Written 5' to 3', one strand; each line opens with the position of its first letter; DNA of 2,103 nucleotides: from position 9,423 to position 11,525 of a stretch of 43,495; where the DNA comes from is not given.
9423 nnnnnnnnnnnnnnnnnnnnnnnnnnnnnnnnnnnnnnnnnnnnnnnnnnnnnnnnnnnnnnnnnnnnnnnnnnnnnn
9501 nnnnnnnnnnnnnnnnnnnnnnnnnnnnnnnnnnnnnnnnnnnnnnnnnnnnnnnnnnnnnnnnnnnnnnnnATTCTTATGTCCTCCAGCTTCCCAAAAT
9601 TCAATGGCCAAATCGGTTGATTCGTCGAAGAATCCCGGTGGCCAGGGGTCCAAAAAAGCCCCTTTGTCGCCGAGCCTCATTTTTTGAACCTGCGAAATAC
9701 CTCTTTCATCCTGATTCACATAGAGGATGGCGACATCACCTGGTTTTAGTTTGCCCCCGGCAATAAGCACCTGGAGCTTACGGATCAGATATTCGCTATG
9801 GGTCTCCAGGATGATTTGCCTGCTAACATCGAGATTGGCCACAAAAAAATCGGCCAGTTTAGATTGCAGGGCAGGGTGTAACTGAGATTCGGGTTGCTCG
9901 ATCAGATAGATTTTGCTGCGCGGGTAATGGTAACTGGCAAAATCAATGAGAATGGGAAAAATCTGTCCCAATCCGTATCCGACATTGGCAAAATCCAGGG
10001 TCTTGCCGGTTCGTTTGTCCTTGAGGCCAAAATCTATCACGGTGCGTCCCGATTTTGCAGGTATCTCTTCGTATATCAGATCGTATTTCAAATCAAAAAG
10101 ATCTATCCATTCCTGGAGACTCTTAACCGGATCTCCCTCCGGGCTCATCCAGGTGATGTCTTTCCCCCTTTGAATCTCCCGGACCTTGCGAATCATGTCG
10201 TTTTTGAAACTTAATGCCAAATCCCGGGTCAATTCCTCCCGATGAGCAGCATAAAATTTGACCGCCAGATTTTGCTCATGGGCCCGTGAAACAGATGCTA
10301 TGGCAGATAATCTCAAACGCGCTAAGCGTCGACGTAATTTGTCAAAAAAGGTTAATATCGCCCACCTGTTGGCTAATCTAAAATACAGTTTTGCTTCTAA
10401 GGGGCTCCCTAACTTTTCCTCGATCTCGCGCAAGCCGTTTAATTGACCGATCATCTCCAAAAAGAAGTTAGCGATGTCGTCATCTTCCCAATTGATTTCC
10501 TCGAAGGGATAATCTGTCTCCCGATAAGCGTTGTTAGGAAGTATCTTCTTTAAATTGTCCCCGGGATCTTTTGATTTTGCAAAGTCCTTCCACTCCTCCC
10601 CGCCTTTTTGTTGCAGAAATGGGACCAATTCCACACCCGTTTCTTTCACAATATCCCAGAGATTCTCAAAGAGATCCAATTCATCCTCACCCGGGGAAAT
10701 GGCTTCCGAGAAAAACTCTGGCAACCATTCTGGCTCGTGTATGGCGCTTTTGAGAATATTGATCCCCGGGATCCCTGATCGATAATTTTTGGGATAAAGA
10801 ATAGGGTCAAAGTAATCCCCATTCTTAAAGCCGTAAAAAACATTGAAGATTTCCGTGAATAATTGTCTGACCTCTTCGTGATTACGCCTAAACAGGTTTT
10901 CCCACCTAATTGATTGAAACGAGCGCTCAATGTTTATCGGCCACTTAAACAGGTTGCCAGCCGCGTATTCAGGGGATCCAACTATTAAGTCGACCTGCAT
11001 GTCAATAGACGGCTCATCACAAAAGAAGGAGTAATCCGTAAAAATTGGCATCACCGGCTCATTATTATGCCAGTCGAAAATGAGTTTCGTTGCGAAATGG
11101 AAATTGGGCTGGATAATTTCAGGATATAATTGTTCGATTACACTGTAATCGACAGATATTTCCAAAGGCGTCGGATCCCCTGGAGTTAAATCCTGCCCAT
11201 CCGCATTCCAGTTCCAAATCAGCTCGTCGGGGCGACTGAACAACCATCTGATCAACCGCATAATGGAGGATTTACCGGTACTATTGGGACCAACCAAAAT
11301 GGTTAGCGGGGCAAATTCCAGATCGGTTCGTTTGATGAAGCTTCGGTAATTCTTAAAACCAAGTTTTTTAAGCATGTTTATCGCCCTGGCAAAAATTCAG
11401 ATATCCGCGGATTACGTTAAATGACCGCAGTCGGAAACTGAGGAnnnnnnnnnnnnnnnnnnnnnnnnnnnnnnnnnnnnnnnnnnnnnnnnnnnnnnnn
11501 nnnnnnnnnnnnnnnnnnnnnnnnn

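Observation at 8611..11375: Translationally coupled ABC-type ATPase + uncharacterised 320-aa partner: candidate two-gene abortive-infection/defence pair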

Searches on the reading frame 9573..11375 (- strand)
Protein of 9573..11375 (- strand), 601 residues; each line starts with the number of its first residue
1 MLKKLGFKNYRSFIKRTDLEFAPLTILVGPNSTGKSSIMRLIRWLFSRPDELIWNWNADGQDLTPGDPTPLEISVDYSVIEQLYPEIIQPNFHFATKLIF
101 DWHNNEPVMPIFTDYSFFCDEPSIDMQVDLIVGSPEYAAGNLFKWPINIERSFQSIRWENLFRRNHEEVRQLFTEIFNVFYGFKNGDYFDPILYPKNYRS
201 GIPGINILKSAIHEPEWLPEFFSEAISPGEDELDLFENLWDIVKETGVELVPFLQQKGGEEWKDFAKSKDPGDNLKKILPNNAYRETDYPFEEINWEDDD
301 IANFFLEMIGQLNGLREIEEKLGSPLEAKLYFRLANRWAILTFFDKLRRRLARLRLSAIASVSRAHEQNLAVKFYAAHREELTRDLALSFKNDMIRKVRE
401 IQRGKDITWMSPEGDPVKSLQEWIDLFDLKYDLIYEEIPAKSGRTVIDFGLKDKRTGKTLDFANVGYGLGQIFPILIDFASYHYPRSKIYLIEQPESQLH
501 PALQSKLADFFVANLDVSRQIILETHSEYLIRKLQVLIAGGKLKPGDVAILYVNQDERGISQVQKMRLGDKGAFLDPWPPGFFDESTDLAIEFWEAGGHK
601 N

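Call 3: search_protein_families(library=pfam, proteins=[window:9573-11375:-], max_evalue=0.1)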
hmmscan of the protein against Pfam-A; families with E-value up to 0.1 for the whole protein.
window:9573-11375:- (601 aa): 8 families
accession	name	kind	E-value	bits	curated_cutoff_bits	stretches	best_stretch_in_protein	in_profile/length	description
PF13175.12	AAA_15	-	4.6e-25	89.5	32.1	1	1-531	1-374/374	AAA ATPase domain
PF13304.12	AAA_21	-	1.6e-21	78.1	27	2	304-531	151-303/304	AAA domain, putative AbiEii toxin, Type IV TA system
PF02463.25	SMC_N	-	1.2e-08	35.1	40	1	1-47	1-49/220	RecF/RecN/SMC N terminal domain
PF13476.12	AAA_23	-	3.3e-07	31.6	27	1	4-46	1-43/201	AAA domain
PF12476.13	DUF3696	-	3.7e-07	30.7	22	1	544-588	2-47/52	Protein of unknown function (DUF3696)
PF11398.14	DUF2813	-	0.00025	21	21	1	8-49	9-49/372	Protein of unknown function (DUF2813)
PF13514.12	AAA_27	-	0.0095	16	22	1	2-49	3-54/206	AAA domain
PF13555.12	AAA_29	-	0.072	13.3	27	0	4-46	3-46/61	P-loop containing region of AAA domain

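Call 4: search_protein_families(library=padloc, proteins=[window:9573-11375:-], max_evalue=0.1)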
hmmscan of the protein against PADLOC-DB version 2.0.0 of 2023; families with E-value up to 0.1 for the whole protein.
window:9573-11375:- (601 aa): 120 families (the best 25 are shown)
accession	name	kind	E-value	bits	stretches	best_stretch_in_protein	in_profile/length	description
PDLC03878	NsnB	-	2.7e-41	140.5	2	417-587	172-336/345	-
PDLC04707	PDC-M55A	-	3.6e-35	119.8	2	457-586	271-402/421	-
PDLC02979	AriA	-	2.2e-29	101.4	1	1-531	1-373/373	-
PDLC04148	HEC-03B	-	4e-29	100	2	452-586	307-438/458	-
PDLC02980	AriA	-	4e-24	84.1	2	240-531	87-303/304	-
PDLC04176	HEC-01A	-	2e-13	48.5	2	419-535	212-325/371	-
PDLC02981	AriAB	-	3.6e-13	47.1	2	483-532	327-378/694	-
PDLC04178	HEC-01A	-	4.2e-13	47.1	2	2-43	9-49/399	-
PDLC00069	GajA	-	8.8e-13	45.5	2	489-528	337-378/687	AAA ATPase domain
PDLC02335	AbiLi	-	1.2e-12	45.5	1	1-532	49-242/326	AbiLi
PDLC02358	Old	-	1.6e-12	45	2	2-48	4-49/578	Old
PDLC00096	GajA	-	2e-12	44.6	2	2-51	3-53/630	AAA ATPase domain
PDLC00091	GajA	-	3.6e-12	43.9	2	2-47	3-49/627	AAA ATPase domain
PDLC04033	PD-T4-4_A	-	1.5e-11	42.1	2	487-539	326-378/460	-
PDLC04177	HEC-01A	-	2.1e-11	41.5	2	1-55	4-59/393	-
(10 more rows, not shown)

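Call 5: search_protein_families(library=ncbifam, proteins=[window:9573-11375:-], max_evalue=0.1)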
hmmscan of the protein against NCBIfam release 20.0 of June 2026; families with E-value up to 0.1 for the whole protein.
window:9573-11375:- (601 aa): 8 families
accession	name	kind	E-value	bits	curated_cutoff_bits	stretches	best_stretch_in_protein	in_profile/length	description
NF047739.1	antiphage_MADS3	equivalog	5.7e-06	25.7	420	1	1-43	1-42/427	methylation-associated defense system AAA family ATPase MAD3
NF041760.1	PtuA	equivalog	0.00018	20.5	500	1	2-67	52-117/524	retron Ec78 anti-phage system effector ATPase PtuA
NF038234.1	retron_eff_Eco8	equivalog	0.00054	18.7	250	1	2-46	3-47/679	retron Eco8 family effector endonuclease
NF053563.1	Rkd4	equivalog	0.00068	17.9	860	1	3-43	4-44/747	arcadin-4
TIGR02168.1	SMC_prok_B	equivalog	0.0021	15.8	567.35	1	2-45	2-46/1181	chromosome segregation protein SMC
TIGR02169.1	SMC_prok_A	equivalog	0.0032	15.2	729.4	1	2-39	2-40/1165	chromosome segregation protein SMC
TIGR00611.2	recf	equivalog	0.0038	16.4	172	1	2-39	1-38/339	DNA replication/repair protein RecF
NF045487.1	ASRP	equivalog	0.052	12.1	300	1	14-44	5-36/593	archaea-specific SMC-related protein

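Call 23: find_homologous_proteins(query=window:9573-11375:-, max_evalue=1e-10)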
Query window:9573-11375:- (601 aa): 26 proteins with E <= 1e-10 among 8000 candidates.
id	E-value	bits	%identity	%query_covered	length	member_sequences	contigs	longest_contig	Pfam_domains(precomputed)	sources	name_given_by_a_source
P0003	4.2e-274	929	100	67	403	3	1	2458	PF13175.13,PF13476.13,PF02463.26,PF13304.13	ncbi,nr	ncbi:MAG TPA: AAA family ATPase, partial [Nitrospirales bacterium]|nr:AAA family ATPase [Nitrospiral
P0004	6.6e-63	232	28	100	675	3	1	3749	PF12476.14,PF13175.13,PF13476.13,PF13304.13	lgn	-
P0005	8.2e-31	126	31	29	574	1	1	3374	PF12476.14,PF13175.13,PF13476.13,PF13304.13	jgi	jgi:predicted ATPase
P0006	2.3e-30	124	28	39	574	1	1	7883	PF12476.14,PF13175.13,PF13476.13,PF13304.13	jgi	jgi:predicted ATP-dependent endonuclease of OLD family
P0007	1.5e-29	122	29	35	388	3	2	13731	PF11398.15,PF13175.13,PF13476.13,PF02463.26,PF13304.13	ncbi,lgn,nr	ncbi:MAG: AAA family ATPase [Anaerolineae bacterium]|nr:AAA family ATPase [Anaerolineae bacterium] M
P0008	1.1e-28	119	30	29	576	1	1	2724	PF13175.13,PF13476.13,PF13304.13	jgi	jgi:hypothetical protein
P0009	1.5e-28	118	44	25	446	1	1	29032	PF12476.14,PF13175.13,PF13476.13,PF02463.26,PF13304.13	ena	-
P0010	1.5e-24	105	30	31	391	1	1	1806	PF13175.13,PF13476.13,PF13304.13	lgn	-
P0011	1.4e-22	99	30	32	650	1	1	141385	PF12476.14,PF13175.13,PF13476.13,PF13304.13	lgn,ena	-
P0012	3.0e-22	97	28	31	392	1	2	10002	PF13175.13,PF13476.13,PF13304.13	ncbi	-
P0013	3.1e-20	91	29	28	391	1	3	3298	PF13175.13,PF13476.13,PF13304.13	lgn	-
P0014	4.2e-20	90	27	30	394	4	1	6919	PF13175.13,PF13476.13,PF13304.13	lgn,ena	-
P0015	7.7e-19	86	31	30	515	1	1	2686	PF13175.13,PF02463.26,PF13304.13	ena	-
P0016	1.5e-17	82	31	29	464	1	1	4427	PF12476.14,PF13175.13,PF13304.13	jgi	jgi:predicted ATPase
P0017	3.7e-17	81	35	20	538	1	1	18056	PF13175.13,PF13476.13,PF13304.13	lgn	-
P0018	1.0e-16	79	29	26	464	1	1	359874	PF12476.14,PF13175.13,PF13304.13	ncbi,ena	-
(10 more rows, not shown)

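Call 27: find_encoding_contigs(protein=P0006, flank=5000, max_places=2)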
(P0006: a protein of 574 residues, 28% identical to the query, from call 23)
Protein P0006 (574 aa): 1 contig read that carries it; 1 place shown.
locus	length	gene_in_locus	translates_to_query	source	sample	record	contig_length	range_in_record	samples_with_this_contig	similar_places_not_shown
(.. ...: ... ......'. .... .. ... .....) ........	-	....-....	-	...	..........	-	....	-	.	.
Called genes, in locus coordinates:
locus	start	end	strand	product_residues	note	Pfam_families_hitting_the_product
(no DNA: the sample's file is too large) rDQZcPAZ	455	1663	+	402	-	PF09623:Cas_NE0113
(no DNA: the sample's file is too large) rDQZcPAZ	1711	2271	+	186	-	-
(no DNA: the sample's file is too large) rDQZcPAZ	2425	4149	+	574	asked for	PF13175:AAA_15, PF13476:AAA_23 (faint), PF13304:AAA_21, PF12476:DUF3696 (weak)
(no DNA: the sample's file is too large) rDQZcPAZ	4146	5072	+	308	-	-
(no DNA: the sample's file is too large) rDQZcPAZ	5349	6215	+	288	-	-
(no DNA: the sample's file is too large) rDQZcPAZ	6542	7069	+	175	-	-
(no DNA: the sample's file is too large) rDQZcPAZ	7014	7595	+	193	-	-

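Call 28: find_encoding_contigs(protein=P0009, flank=5000, max_places=2)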
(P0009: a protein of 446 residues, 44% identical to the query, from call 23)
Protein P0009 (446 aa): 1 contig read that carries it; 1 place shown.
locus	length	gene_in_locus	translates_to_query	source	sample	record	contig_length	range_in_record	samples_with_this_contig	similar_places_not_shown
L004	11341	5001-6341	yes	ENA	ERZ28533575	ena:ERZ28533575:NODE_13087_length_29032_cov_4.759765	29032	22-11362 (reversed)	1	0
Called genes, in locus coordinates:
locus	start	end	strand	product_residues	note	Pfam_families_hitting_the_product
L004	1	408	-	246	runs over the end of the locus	-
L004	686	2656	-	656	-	PF23414:Beta-prop_EML_2 (faint), PF24807:WD40_CDC20-Fz (faint), PF25174:Beta-prop_THOC3, PF24817:WD40_WDHD1_1st (weak), PF23381:Beta-prop_IFT122_1st, PF24814:WD40_Prp19 (weak), PF25173:Beta-prop_WDR3_1st (weak), PF25175:Beta-prop_WDR5, +4 more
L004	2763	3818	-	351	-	PF12679:ABC2_membrane_2 (weak), PF12698:ABC2_membrane_3, PF01061:ABC2_membrane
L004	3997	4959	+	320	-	PF00389:2-Hacid_dh, PF02826:2-Hacid_dh_C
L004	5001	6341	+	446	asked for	PF02463:SMC_N (weak), PF13175:AAA_15, PF13476:AAA_23, PF13304:AAA_21, PF13175:AAA_15, PF12476:DUF3696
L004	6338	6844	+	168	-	-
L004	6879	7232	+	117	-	PF07883:Cupin_2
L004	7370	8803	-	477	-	PF02447:GntP_permease, PF03600:CitMHS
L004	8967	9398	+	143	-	-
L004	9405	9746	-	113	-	PF08869:XisI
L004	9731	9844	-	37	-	-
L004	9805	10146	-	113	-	PF08814:XisH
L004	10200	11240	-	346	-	PF08240:ADH_N, PF16912:Glu_dehyd_C, PF00107:ADH_zinc_N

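Call 29: find_encoding_contigs(protein=P0011, flank=5000, max_places=2)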
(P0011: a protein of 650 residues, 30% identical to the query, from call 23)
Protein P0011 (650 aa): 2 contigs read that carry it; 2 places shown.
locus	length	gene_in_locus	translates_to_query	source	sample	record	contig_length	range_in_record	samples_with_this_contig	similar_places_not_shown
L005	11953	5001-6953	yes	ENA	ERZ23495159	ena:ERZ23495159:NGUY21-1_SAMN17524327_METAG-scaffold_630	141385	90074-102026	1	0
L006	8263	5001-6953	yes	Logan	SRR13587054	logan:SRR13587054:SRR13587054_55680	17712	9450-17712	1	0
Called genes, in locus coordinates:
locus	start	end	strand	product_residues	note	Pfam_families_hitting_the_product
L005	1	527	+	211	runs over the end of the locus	PF04199:Cyclase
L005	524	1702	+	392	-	PF00266:Aminotran_5, PF22580:KYNU_C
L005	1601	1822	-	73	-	-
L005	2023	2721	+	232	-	-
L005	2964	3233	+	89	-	PF01649:Ribosomal_S20p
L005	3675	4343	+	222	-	PF00588:SpoU_methylase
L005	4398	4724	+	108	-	-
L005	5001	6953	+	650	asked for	PF13175:AAA_15, PF13476:AAA_23 (weak), PF13304:AAA_21, PF13175:AAA_15, PF12476:DUF3696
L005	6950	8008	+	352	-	-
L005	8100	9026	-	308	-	PF13391:HNH_2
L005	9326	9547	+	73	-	-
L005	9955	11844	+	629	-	PF03235:GmrSD_N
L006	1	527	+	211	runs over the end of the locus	PF04199:Cyclase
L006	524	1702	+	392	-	PF00266:Aminotran_5, PF22580:KYNU_C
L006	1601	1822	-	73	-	-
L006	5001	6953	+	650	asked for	PF13175:AAA_15, PF13476:AAA_23 (weak), PF13304:AAA_21, PF13175:AAA_15, PF12476:DUF3696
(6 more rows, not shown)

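Call 30: find_encoding_contigs(protein=P0018, flank=5000, max_places=2)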
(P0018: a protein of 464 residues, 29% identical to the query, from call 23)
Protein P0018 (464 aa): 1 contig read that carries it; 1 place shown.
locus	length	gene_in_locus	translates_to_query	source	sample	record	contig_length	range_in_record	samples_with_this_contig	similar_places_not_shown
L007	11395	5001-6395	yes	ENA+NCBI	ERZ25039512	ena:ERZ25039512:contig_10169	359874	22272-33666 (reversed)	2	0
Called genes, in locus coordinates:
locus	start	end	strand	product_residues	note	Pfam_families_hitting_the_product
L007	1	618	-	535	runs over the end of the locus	PF02518:HATPase_c, PF00072:Response_reg, PF01627:Hpt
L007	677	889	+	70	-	-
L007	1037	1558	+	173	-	-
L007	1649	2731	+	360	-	PF00676:E1_dh, PF13292:DXP_synthase_N (weak)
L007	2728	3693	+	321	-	PF02779:Transket_pyr, PF02780:Transketolase_C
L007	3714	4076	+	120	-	PF00364:Biotin_lipoyl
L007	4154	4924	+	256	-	PF00198:2-oxoacid_dh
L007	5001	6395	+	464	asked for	PF13175:AAA_15, PF13304:AAA_21, PF12476:DUF3696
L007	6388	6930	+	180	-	-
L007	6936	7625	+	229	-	PF09414:RNA_ligase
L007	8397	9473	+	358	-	PF24856:AraA_central, PF11762:Arabinose_Iso_C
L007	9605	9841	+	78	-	PF02604:PhdYeFM_antitox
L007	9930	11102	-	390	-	PF20434:BD-FAE (faint), PF00561:Abhydrolase_1 (weak), PF12697:Abhydrolase_6 (faint), PF00326:Peptidase_S9 (faint), PF01738:DLH (faint), PF12146:Hydrolase_4 (weak)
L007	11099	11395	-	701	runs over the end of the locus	PF00069:Pkinase, PF07714:PK_Tyr_Ser-Thr, PF01636:APH (faint), PF03109:ABC1 (weak)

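Call 61: search_protein_families(library=padloc, proteins=[P0004, P0009, P0018, L005:6950-8005:+, L007:6388-6927:+], max_evalue=0.00001)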
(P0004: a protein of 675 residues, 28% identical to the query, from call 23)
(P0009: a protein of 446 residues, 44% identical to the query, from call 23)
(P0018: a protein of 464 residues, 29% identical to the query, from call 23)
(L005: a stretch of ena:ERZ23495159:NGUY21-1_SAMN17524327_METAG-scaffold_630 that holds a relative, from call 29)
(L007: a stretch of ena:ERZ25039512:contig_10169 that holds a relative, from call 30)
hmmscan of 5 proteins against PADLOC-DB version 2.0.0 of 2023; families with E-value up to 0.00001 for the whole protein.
P0004 (675 aa): 66 families (the best 25 are shown)
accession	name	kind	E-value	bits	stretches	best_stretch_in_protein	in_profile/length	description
PDLC03878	NsnB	-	1.4e-44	151.3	2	399-662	111-336/345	-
PDLC04707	PDC-M55A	-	8.4e-35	118.6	2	490-661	233-402/421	-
PDLC04148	HEC-03B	-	4.7e-31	106.3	1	493-661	274-437/458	-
PDLC02979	AriA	-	4.5e-23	80.7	2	283-606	73-373/373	-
PDLC02980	AriA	-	6.2e-18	63.8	1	482-606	220-303/304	-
PDLC04177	HEC-01A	-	1.6e-14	51.7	1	1-52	4-56/393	-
PDLC02335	AbiLi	-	2.2e-14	51.3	1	1-612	49-243/326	AbiLi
PDLC00096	GajA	-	4.4e-14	50.1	1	536-606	260-337/630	AAA ATPase domain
PDLC04176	HEC-01A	-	1.4e-13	49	1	545-610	261-325/371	-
PDLC02358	Old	-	2.1e-13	48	1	2-57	4-58/578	Old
PDLC00091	GajA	-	2.9e-13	47.5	2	2-93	3-94/627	AAA ATPase domain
PDLC04179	HEC-01A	-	3e-13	47.7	1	1-45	1-44/459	-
PDLC04178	HEC-01A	-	3.2e-13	47.5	1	2-43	9-49/399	-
PDLC04182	HEC-01A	-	8.6e-13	46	1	562-610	307-355/406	-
PDLC00071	GajA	-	3.3e-12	44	1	561-610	268-326/588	AAA ATPase domain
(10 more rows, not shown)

P0009 (446 aa): 81 families (the best 25 are shown)
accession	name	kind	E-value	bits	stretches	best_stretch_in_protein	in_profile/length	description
PDLC04707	PDC-M55A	-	2.7e-66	222.3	1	3-444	4-415/421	-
PDLC03878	NsnB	-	4.5e-63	212.1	1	1-439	1-343/345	-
PDLC04148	HEC-03B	-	1.4e-52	177.2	1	1-444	1-450/458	-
PDLC02979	AriA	-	2.2e-30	104.7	2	281-377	272-372/373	-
PDLC02980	AriA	-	1.8e-22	78.7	2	285-378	210-303/304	-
PDLC04391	PDC-M07A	-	8.5e-22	75.7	2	1-88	1-87/412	-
PDLC04393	PDC-M07A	-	2.2e-21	74.3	2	1-53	1-52/435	-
PDLC02335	AbiLi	-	1.6e-19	68.1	1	1-432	49-281/326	AbiLi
PDLC04177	HEC-01A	-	1.8e-19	68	2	1-54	4-58/393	-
PDLC04392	PDC-M07A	-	3.9e-19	67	2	1-50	1-49/432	-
PDLC04178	HEC-01A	-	4.1e-19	66.9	2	313-421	265-365/399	-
PDLC04176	HEC-01A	-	4e-18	63.9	2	223-412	171-344/371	-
PDLC04182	HEC-01A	-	6.9e-18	62.8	2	241-411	217-374/406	-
PDLC04144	HEC-01B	-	2.1e-16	58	1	3-64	4-64/395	-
PDLC04179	HEC-01A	-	4.3e-16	57.1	1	1-51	1-50/459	-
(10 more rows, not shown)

P0018 (464 aa): 34 families (the best 25 are shown)
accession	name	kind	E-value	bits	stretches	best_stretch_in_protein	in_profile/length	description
PDLC04148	HEC-03B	-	1.5e-125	417.8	1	1-455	1-451/458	-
PDLC03878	NsnB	-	6.3e-59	198.5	1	1-440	1-334/345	-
PDLC04707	PDC-M55A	-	3.5e-54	182.4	1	3-457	4-418/421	-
PDLC02979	AriA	-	1.7e-23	82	2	300-388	290-373/373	-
PDLC02980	AriA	-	1.2e-21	76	1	302-388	223-303/304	-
PDLC02336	AbiLi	-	1e-10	39.7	0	1-54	1-54/340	AbiLi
PDLC02335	AbiLi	-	1.1e-10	39.1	1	1-405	49-248/326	AbiLi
PDLC04391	PDC-M07A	-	1.5e-10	38.6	1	1-58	1-57/412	-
PDLC04179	HEC-01A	-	2.4e-10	38.1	0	1-68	1-67/459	-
PDLC04177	HEC-01A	-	3.4e-10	37.5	0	320-392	280-344/393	-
PDLC04175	HEC-01A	-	3.9e-10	37.3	0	4-68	8-71/363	-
PDLC00096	GajA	-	1.4e-09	35.3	1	339-387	291-336/630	AAA ATPase domain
PDLC04178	HEC-01A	-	3.3e-09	34.3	0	6-62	13-68/399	-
PDLC04214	HEC-02A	-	5.5e-09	33.8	0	1-55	1-55/338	-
PDLC00071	GajA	-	7.5e-09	32.9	1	340-388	277-322/588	AAA ATPase domain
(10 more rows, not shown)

L005:6950-8005:+ (352 aa): 0 families

L007:6388-6927:+ (180 aa): 1 family
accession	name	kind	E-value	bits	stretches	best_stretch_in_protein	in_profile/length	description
PDLC04147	HEC-03A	-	1.3e-24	85.1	1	9-167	4-155/159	-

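Call 82: search_protein_families(library=pfam, proteins=[L007:6388-6927:+, L004:6338-6841:+, L005:6950-8005:+], max_evalue=1)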
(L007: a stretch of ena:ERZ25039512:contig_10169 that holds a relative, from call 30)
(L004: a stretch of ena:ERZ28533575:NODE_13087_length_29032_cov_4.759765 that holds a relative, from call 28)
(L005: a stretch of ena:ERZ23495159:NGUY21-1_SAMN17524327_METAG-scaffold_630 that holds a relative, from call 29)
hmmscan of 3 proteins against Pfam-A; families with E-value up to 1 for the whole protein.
L007:6388-6927:+ (180 aa): 1 family
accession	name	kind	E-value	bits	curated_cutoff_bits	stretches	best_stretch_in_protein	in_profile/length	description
PF23497.1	YmiD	-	0.14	12.6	27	0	125-138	12-25/42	YmiD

L004:6338-6841:+ (168 aa): 0 families

L005:6950-8005:+ (352 aa): 0 families

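Call 84: search_dna_similar(query=window:9573-11375:-, collection=plasmids, mode=protein, max_evalue=1e-8, max_rows=20)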
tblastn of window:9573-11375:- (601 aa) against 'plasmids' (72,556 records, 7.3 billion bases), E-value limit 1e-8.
Records with a match: 49; places in all: 49; records where one place covers at least 80% of the query: 0.
Best place of each record, by identity: <60% 49.
By first word of the organism name: Bacillus 8; Aeromonas 6; Nostoc 5; Rhodococcus 2; Methylocella 2; Burkholderia 2; Photobacterium 2; Azospirillum 1; Lacticaseibacillus 1; Acetobacter 1; and 19 more.
By predicted mobility (MOB-suite, as given by PLSDB): non-mobilizable 28; conjugative 11; mobilizable 10.
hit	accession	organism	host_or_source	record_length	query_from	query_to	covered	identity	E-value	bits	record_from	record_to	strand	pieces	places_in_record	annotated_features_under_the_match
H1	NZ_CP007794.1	Azospirillum argentinense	Triticum aestivum L.,Root,wheat ...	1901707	420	601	30%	36.0%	3e-23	112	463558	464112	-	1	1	record has no annotation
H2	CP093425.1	Bacillus pacificus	cell culture,sufu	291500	399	585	31%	32.5%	3e-16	91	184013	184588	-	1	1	DUF3696 domain-containing protein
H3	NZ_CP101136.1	Bacillus paranthracis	single cell,soil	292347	399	585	31%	32.5%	3e-16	91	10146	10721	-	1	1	DUF3696 domain-containing protein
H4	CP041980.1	Bacillus paranthracis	Homo sapiens,stool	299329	399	585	31%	32.5%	3e-16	91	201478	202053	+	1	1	DUF3696 domain-containing protein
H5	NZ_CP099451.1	Bacillus pacificus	chicken,assembly Genome,intestine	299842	399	585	31%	32.5%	3e-16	91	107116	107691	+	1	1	DUF3696 domain-containing protein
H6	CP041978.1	Bacillus pacificus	Homo sapiens,stool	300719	399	585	31%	32.5%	3e-16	91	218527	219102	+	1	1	DUF3696 domain-containing protein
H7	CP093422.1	Bacillus paranthracis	cell culture,sufu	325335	399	585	31%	32.5%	3e-16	91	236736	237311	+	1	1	DUF3696 domain-containing protein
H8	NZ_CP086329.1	Bacillus pacificus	single cell culture,sludge from ...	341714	399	585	31%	32.5%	3e-16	91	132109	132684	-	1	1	DUF3696 domain-containing protein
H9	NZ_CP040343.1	Bacillus cereus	Apostichopus japonicus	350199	399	585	31%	32.5%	3e-16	91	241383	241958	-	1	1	DUF3696 domain-containing protein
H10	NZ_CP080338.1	Lacticaseibacillus paracasei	pure culture,Sweet Potato Sour Liquid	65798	376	583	35%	29.2%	3e-10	71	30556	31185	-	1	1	AAA family ATPase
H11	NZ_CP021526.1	Acetobacter ascendens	cell culture,food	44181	380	600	37%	25.6%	5e-16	90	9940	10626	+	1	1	DUF3696 domain-containing protein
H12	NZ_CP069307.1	Rhodococcus aetherivorans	monoisolate,Minnesota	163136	414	589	29%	31.4%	1e-12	79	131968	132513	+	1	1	DUF3696 domain-containing protein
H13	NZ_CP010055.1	Hymenobacter sp. DG25B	single cell,soil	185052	420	594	29%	31.3%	2e-14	85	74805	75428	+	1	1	AAA family ATPase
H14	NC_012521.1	Rhodococcus opacus B4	-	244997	414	584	28%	32.0%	2e-15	88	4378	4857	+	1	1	AAA family ATPase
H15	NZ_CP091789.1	Prevotella sp. E2-28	Ovis aries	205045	410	594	31%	28.6%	2e-11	75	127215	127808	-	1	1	AAA family ATPase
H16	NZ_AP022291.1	Aeromonas veronii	-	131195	439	590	25%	34.4%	6e-16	89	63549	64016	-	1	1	DUF3696 domain-containing protein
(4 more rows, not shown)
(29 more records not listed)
